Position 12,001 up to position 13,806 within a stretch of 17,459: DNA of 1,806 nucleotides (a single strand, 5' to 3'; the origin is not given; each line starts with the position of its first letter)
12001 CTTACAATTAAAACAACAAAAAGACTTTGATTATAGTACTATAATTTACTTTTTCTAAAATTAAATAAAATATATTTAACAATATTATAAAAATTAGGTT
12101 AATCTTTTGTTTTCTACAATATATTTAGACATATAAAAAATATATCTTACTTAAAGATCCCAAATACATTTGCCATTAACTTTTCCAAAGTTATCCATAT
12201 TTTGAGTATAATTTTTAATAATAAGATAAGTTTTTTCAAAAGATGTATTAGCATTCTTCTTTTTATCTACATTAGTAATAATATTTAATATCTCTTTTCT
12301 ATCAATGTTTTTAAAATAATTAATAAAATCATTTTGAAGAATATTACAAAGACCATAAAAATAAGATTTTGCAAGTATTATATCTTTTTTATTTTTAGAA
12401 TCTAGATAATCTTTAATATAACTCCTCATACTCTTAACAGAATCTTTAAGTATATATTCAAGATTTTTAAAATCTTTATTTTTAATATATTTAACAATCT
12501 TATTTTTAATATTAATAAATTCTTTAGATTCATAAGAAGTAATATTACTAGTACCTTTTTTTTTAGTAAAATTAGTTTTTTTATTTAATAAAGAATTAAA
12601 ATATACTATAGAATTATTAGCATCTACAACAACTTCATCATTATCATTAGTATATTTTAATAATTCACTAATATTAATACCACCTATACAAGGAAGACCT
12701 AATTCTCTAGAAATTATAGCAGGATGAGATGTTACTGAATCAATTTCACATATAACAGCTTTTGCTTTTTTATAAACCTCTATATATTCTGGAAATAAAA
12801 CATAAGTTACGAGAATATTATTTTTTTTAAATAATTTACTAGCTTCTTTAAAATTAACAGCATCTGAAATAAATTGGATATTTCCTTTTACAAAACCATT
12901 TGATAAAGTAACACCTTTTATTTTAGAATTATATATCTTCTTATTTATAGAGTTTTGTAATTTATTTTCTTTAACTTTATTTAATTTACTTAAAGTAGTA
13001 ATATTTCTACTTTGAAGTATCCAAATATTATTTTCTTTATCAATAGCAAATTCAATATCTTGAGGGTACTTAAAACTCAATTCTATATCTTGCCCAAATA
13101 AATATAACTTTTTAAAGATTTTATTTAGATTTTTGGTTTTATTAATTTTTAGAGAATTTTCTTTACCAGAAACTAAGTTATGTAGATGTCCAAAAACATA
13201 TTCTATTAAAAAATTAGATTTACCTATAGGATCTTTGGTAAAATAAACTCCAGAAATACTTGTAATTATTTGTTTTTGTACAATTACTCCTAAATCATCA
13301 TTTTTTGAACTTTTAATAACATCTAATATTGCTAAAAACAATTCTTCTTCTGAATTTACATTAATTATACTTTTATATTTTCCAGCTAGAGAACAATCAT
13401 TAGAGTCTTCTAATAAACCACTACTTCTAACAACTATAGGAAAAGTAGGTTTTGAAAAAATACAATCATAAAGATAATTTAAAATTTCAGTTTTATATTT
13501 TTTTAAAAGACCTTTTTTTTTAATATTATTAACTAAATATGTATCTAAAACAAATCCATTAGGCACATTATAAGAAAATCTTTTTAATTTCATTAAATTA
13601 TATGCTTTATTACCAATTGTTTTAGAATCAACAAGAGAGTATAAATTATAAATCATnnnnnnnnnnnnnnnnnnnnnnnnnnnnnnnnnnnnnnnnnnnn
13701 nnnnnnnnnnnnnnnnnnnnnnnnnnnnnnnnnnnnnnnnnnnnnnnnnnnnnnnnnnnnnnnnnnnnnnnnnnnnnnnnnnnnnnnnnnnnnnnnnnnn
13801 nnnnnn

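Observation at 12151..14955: Candidate RiPP operon pairing a radical SAM/SPASM maturase with a PEP-utilising-type phosphotransferase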

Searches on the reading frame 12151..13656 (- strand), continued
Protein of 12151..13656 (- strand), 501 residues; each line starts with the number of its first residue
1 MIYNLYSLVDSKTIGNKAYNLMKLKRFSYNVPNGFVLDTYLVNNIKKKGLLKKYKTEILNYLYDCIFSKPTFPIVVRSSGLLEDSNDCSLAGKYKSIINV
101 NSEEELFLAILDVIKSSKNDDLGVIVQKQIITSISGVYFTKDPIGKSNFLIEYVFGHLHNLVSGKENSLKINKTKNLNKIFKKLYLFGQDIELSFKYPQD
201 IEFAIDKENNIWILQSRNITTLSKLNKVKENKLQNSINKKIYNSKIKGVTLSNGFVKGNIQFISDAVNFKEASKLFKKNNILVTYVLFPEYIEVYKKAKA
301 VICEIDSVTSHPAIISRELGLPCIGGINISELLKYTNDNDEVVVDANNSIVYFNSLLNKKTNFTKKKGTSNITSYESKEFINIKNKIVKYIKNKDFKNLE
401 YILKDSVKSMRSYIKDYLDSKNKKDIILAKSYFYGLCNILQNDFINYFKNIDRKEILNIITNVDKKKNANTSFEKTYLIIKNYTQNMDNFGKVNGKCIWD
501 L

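Call 12: find_encoding_contigs(protein=P0016, flank=6000, max_places=2)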
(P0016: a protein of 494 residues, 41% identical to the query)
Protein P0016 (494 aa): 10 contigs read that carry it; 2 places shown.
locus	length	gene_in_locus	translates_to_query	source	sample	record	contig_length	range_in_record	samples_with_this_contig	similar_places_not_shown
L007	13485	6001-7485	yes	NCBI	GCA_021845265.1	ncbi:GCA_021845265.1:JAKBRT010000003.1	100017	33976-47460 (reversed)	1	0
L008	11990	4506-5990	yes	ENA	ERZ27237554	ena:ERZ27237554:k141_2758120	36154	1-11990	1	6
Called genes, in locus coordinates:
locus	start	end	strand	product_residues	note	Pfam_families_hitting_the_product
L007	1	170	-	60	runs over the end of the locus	-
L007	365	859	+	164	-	-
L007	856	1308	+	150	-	-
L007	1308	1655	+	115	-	-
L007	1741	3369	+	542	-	-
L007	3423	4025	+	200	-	-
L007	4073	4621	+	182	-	-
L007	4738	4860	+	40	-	-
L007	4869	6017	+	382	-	PF04055:Radical_SAM, PF13353:Fer4_12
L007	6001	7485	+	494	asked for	PF01326:PPDK_N, PF00391:PEP-utilizers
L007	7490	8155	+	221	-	-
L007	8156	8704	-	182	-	PF00300:His_Phos_1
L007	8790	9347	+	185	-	PF00300:His_Phos_1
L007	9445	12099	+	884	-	-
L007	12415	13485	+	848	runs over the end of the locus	PF00801:PKD, PF18911:PKD_4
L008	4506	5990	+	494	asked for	PF01326:PPDK_N, PF00391:PEP-utilizers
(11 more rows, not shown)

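Call 13: find_encoding_contigs(protein=P0017, flank=6000, max_places=2)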
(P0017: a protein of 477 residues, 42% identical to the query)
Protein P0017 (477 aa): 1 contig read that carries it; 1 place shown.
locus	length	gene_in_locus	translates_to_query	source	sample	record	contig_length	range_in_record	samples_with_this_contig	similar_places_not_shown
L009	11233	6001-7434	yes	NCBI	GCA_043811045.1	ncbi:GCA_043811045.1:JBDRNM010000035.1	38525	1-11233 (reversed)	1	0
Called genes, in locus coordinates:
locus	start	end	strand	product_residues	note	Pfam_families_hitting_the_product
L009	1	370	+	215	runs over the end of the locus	-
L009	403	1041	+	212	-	PF00535:Glycos_transf_2, PF10111:Glyco_tranf_2_2 (faint), PF13641:Glyco_tranf_2_3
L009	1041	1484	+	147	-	PF06541:ABC_trans_CmpB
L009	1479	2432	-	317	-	PF01073:3Beta_HSD, PF01370:Epimerase, PF02719:Polysacc_synt_2 (faint), PF04321:RmlD_sub_bind, PF16363:GDP_Man_Dehyd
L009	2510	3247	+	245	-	-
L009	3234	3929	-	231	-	PF10096:DUF2334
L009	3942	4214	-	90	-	PF00736:EF1_GNE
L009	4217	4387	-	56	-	PF07754:Ribosomal_aS21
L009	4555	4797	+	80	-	-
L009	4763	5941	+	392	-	PF04055:Radical_SAM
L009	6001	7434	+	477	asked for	PF01326:PPDK_N, PF00391:PEP-utilizers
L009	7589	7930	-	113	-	-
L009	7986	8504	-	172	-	PF01174:SNO (faint), PF00117:GATase, PF07722:Peptidase_C26 (faint)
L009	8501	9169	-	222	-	PF01902:Diphthami_syn_2_N, PF28410:Diphthami_syn_2_C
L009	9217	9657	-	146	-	-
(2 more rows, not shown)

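Call 17: find_encoding_contigs(protein=P0015, flank=6000, max_places=2)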
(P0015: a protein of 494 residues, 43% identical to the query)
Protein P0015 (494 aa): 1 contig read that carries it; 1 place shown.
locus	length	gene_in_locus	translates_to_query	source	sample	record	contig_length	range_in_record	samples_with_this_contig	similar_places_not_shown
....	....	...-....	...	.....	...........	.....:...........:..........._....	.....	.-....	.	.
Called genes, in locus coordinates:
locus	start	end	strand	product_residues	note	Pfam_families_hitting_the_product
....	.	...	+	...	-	?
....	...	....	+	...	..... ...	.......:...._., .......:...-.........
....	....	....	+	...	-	-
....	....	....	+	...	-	-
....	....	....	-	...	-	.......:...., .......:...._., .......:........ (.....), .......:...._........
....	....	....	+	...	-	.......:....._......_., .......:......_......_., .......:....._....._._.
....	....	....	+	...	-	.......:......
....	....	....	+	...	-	-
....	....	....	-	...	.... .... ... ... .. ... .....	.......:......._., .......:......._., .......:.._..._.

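Call 18: find_encoding_contigs(protein=P0006, flank=6000, max_places=2)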
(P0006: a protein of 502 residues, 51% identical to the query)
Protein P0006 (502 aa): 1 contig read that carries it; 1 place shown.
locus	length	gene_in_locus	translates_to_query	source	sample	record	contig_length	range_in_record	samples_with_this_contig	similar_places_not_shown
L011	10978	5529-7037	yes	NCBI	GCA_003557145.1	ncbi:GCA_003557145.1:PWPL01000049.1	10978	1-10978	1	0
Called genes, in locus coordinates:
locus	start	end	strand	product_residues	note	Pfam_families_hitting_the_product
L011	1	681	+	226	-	?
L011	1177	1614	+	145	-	PF00583:Acetyltransf_1, PF13673:Acetyltransf_10 (weak), PF13508:Acetyltransf_7, PF08445:FR47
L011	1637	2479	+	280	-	-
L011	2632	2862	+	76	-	-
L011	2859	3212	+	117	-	PF00583:Acetyltransf_1 (weak), PF13302:Acetyltransf_3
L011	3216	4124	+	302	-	PF09924:LPG_synthase_C (weak)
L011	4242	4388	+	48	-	-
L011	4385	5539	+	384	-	-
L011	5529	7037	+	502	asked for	PF01326:PPDK_N, PF00391:PEP-utilizers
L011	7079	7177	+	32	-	-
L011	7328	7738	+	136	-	PF00583:Acetyltransf_1, PF13673:Acetyltransf_10, PF13508:Acetyltransf_7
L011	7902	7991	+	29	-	-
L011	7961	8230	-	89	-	-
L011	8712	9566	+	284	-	PF00391:PEP-utilizers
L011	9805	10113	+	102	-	PF00391:PEP-utilizers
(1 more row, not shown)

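Call 19: find_encoding_contigs(protein=P0019, flank=6000, max_places=2)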
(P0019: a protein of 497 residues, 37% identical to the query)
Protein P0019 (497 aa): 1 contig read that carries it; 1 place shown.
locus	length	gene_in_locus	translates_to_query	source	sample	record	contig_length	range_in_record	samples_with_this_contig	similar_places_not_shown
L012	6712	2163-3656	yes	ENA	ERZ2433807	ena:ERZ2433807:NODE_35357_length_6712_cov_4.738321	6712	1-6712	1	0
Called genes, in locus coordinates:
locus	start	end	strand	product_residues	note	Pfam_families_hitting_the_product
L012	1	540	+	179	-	?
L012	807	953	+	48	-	-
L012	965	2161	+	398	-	PF04055:Radical_SAM, PF13353:Fer4_12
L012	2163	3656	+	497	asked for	PF01326:PPDK_N, PF00391:PEP-utilizers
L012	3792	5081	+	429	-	PF21360:PylC-like_N (weak), PF22660:RS_preATP-grasp-like, PF02786:CPSase_L_D2, PF02222:ATP-grasp, PF07478:Dala_Dala_lig_C, PF21244:PurT_C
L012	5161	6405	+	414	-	PF13173:AAA_14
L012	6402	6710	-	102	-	?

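Call 44: search_solved_structures(query=A2, max_evalue=0.001, show_alignments=0)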
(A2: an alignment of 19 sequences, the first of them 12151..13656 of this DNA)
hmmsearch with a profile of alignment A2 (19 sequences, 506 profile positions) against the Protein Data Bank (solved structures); distinct sequences matched with E-value up to 0.001: 31.
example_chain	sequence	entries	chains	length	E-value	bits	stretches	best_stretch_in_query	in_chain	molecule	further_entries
8a8e_A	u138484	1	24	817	7.4e-56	193.1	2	184-369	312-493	Phosphoenolpyruvate synthase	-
9dae_A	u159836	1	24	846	1.3e-45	159.2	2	188-358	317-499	Phosphoenolpyruvate synthase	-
5fbs_A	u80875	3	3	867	7.5e-44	153.4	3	50-190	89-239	Phosphoenolpyruvate synthase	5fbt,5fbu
5hv2_A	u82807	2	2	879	8.1e-44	153.3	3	50-190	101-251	Phosphoenolpyruvate synthase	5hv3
5hv1_A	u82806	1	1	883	8.3e-44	153.3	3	50-190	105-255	Phosphoenolpyruvate synthase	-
5hv6_A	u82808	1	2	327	2e-32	115.8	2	50-191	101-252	Phosphoenolpyruvate synthase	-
2ols_A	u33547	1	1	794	2.9e-32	115.2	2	187-357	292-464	Phosphoenolpyruvate synthase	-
1vbg_A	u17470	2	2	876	9.4e-23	83.9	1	102-333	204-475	pyruvate,orthophosphate dikinase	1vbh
1dik_A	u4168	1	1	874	4.7e-22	81.5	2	102-230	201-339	PYRUVATE PHOSPHATE DIKINASE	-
9pzl_A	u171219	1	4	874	5.3e-22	81.4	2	102-230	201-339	Pyruvate, phosphate dikinase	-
1kbl_A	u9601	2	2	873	5.3e-22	81.4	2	102-230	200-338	PYRUVATE PHOSPHATE DIKINASE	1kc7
9goj_A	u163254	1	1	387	1.7e-21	79.7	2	69-176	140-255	Phosphoenolpyruvate synthase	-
1ggo_A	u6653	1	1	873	3.2e-21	78.8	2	102-230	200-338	PROTEIN (PYRUVATE, PHOSPHATE DIKINASE)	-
1jde_A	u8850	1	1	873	6.8e-21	77.7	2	102-230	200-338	PYRUVATE, PHOSPHATE DIKINASE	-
2dik_A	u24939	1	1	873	8.2e-21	77.4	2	102-229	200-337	PROTEIN (PYRUVATE PHOSPHATE DIKINASE)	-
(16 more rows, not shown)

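Call 51: list_cluster_members(proteins=[P0001, P0006, P0016, P0017, P0003, P0143, P0011])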
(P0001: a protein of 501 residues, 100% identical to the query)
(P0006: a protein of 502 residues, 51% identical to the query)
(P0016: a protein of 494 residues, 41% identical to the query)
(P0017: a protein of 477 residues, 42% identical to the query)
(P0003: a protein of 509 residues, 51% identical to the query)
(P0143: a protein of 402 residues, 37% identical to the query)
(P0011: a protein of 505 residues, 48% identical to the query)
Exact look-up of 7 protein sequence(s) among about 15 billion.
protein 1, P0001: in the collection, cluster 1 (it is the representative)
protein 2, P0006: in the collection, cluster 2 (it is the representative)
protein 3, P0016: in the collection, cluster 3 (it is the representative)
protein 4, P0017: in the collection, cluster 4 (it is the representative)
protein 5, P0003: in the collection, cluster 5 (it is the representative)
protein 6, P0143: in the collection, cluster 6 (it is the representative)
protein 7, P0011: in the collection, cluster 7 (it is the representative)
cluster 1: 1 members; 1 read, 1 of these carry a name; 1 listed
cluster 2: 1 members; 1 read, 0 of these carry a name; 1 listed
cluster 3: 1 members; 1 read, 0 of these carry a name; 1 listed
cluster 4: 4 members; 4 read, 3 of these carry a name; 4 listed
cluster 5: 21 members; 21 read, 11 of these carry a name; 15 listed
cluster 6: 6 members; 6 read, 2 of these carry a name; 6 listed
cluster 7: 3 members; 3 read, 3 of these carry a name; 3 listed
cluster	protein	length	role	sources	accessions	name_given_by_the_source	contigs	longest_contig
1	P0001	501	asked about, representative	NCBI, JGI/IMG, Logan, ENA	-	phosphoenolpyruvate synthase/pyruvate phosphate dikinase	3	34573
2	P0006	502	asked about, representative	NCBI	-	-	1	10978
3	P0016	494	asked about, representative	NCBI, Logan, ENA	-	-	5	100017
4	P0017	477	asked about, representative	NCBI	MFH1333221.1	MAG: PEP/pyruvate-binding domain-containing protein [archaeon]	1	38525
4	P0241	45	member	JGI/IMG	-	hypothetical protein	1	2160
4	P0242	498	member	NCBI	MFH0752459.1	MAG: PEP/pyruvate-binding domain-containing protein [archaeon]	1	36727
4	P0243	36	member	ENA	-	-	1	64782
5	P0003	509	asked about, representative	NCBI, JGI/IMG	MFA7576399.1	MAG: PEP/pyruvate-binding domain-containing protein [archaeon]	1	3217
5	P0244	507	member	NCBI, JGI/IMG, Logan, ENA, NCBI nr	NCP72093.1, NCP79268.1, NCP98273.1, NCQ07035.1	hypothetical protein GW835_01725 [archaeon] | hypothetical protein [archaeon]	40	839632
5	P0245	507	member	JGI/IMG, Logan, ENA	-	pyruvate,water dikinase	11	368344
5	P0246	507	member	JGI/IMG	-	pyruvate,water dikinase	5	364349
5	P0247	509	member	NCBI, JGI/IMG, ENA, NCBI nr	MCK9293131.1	PEP-utilizing enzyme, partial [archaeon] | PEP-utilizing enzyme [archaeon]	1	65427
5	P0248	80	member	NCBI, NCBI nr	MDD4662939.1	MAG: hypothetical protein PHR48_03675, partial [Candidatus ainarchaeum sp.] | hypothetical protein [Candidatus ainarchaeum sp.]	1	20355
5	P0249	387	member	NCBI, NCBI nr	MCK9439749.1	PEP-utilizing enzyme, partial [Patescibacteria group bacterium] | PEP-utilizing enzyme [Patescibacteria group bacterium]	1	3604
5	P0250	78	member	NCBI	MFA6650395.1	MAG: hypothetical protein WCS81_03815, partial [archaeon]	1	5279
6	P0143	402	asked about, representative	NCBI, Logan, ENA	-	-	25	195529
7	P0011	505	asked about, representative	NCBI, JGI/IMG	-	pyruvate,water dikinase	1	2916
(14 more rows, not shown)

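Call 52: predict_structure(alignment_id=A2)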
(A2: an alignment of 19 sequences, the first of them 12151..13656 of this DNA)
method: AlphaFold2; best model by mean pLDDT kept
length: 501 residues; sequences in the alignment: 19
mean_pLDDT: 86.7   pTM: 0.82
mean pLDDT of the five models: 86.7, 86.6, 85.9, 85.6, 85.4
residues with pLDDT >= 90: 336; 70-90: 109; 50-70: 28; < 50: 28
segments of 3 or more residues with pLDDT < 50: 224-240, 360-362, 364-371
pLDDT, mean of each block of 10 residues (from residue 1): 92 92 91 95 93 94 76 89 60 80 95 85 93 94 82 89 83 92 92 85 94 87 46 35 86 95 92 95 94 97 93 95 93 85 94 74 45 73 95 96 97 97 94 93 86 90 88 95 93 91 86
secondary structure, 60 per line:
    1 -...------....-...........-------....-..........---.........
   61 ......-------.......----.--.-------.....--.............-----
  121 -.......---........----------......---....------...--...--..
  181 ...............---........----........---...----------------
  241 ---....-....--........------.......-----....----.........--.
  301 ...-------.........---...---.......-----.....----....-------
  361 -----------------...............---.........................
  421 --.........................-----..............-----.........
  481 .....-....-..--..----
elements in order: E2-4 H11-14 H16-26 E34-37 H39-48 H52-66 E74-80 E96-100 H103-115 E122-128 E132-139 E150-155 H159-162 E169-171 H179-195 E199-206 E211-218 E244-247 E249-252 E255-262 H269-275 E281-284 H289-297 E300-303 H311-319 E323-325 H329-335 E341-345 E350-353 H378-392 H396-420 H423-447 H453-466 H472-485 H487-490

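Call 56: fold_search(model_id=the predicted structure, library=pdb)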
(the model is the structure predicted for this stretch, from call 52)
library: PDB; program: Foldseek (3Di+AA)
matches with E <= 10: 756; with E <= 0.001: 111
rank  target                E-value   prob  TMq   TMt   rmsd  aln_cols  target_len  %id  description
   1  2r82                  2.8e-18  1.00  0.35  0.21  23.5       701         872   14  Pyruvate phosphate dikinase (PPDK) triple mutant R219E/E271R/S262D adapts a second conformational state (released 2008-01-01)
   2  1kbl                  1.0e-16  1.00  0.41  0.24  22.0       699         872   14  PYRUVATE PHOSPHATE DIKINASE (released 2002-01-30)
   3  5jvl_A                2.3e-15  1.00  0.38  0.23  22.4       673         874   15  C4-type pyruvate phospate dikinase: nucleotide binding domain with bound ATP analogue (released 2017-04-05)
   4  1dik                  3.8e-15  1.00  0.37  0.22  21.3       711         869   14  PYRUVATE PHOSPHATE DIKINASE (released 1996-04-03)
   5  1vbg                  1.6e-14  1.00  0.36  0.22  24.3       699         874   14  Pyruvate Phosphate Dikinase from Maize (released 2005-03-08)
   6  5jvn                  2.0e-14  1.00  0.34  0.21  23.8       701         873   14  C3-type pyruvate phosphate dikinase: intermediate state of the central domain in the swiveling mechanism (released 2017-04-05)
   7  5jvj_A                2.0e-14  1.00  0.33  0.20  25.2       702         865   14  C4-type pyruvate phosphate dikinase: different conformational states of the nucleotide binding domain in the dimer (released 2017-04-05)
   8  5jvl_C                2.2e-14  1.00  0.38  0.23  23.1       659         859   15  C4-type pyruvate phospate dikinase: nucleotide binding domain with bound ATP analogue (released 2017-04-05)
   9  5lu4_A                6.6e-14  1.00  0.37  0.23  21.9       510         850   16  C4-type pyruvate phosphate dikinase: conformational intermediate of central domain in the swiveling mechanism (released 2017-05-24)
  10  5lu4_B                7.0e-14  1.00  0.34  0.21  22.2       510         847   16  C4-type pyruvate phosphate dikinase: conformational intermediate of central domain in the swiveling mechanism (released 2017-05-24)
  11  5hv1                  1.5e-13  1.00  0.35  0.21  11.5       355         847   20  Rifampin phosphotransferase in complex with AMPPNP and rifampin from Listeria monocytogenes (released 2016-03-30)
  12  1ggo                  1.5e-13  1.00  0.39  0.23  22.4       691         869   14  T453A MUTANT OF PYRUVATE, PHOSPHATE DIKINASE (released 2001-01-10)
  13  5fbs                  2.0e-13  1.00  0.35  0.23  21.1       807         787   11  Crystal structure of rifampin phosphotransferase RPH-Lm from Listeria monocytogenes in complex with ADP and magnesium (released 2016-01-13)
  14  2ols                  4.3e-13  1.00  0.33  0.23  18.5       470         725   17  The crystal structure of the phosphoenolpyruvate synthase from Neisseria meningitidis (released 2007-02-20)
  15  5jvj_B                5.3e-13  1.00  0.29  0.19  23.9       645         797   14  C4-type pyruvate phosphate dikinase: different conformational states of the nucleotide binding domain in the dimer (released 2017-04-05)
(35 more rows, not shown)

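Call 71: search_protein_families(library=pfam, proteins=[L001:2342-3406:+, L001:4041-4487:+, L001:1274-1561:+], max_evalue=0.01)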
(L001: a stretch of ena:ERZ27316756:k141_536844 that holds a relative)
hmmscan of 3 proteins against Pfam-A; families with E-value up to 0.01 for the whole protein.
L001:2342-3406:+ (354 aa): 5 families
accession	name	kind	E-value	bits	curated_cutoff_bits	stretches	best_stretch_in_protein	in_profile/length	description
PF08221.17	HTH_9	-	9.2e-05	22.9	23.4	1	6-50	15-59/62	RNA polymerase III subunit RPC82 helix-turn-helix domain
PF01978.25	TrmB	-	0.00019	21.7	25.6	1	15-61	19-65/68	Sugar-specific transcriptional regulator TrmB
PF08279.18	HTH_11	-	0.00066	20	25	1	8-55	4-52/55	HTH domain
PF13412.12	HTH_24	-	0.00082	19.3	21.9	1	9-48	8-47/48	Winged helix-turn-helix DNA-binding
PF08220.18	HTH_DeoR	-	0.0054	16.9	21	0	8-49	4-45/57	DeoR-like helix-turn-helix domain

L001:4041-4487:+ (148 aa): 1 family
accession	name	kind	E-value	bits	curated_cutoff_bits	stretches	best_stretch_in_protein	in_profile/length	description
PF02498.22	Bro-N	-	3.3e-05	24.9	25.6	1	6-40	56-92/96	BRO family, N-terminal domain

L001:1274-1561:+ (95 aa): 1 family
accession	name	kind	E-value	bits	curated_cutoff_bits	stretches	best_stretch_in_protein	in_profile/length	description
PF19778.5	RE_endonuc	-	1.2e-05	25.5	23.4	1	49-84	74-107/108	Endonuclease domain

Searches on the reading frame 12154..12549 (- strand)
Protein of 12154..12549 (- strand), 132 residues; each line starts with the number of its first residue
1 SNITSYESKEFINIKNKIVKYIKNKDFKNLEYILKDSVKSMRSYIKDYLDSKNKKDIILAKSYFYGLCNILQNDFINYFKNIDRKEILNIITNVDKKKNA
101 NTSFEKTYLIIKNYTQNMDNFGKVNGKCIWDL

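Call 84: search_protein_families(library=pfam, proteins=[window:12154-12549:-], max_evalue=10)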
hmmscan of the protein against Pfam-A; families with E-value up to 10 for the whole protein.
window:12154-12549:- (132 aa): 5 families
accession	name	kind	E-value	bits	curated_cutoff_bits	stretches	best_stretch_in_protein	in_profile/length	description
PF16898.10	TOPRIM_C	-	0.055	14.1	29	1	37-107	17-85/128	C-terminal associated domain of TOPRIM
PF02390.23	Methyltransf_4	-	0.074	13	24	1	16-47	39-70/173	Putative methyltransferase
PF00660.22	SRP1_TIP1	-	0.14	12.7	25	1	21-94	6-79/99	Seripauperin and TIP1 family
PF16441.10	DUF5038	-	0.25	11.8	25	1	20-57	13-51/144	Domain of unknown function (DUF5038)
PF24543.1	Usp-48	-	0.93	9.8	27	1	35-83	3-54/115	Usp-48 domain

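Call 85: search_solved_structures(query=window:12154-12549:-, max_evalue=10)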
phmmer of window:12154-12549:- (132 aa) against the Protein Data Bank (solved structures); distinct sequences matched with E-value up to 10: 1.
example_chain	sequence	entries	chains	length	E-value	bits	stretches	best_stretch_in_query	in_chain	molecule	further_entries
5euf_A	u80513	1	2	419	1.6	12.1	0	61-120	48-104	Protease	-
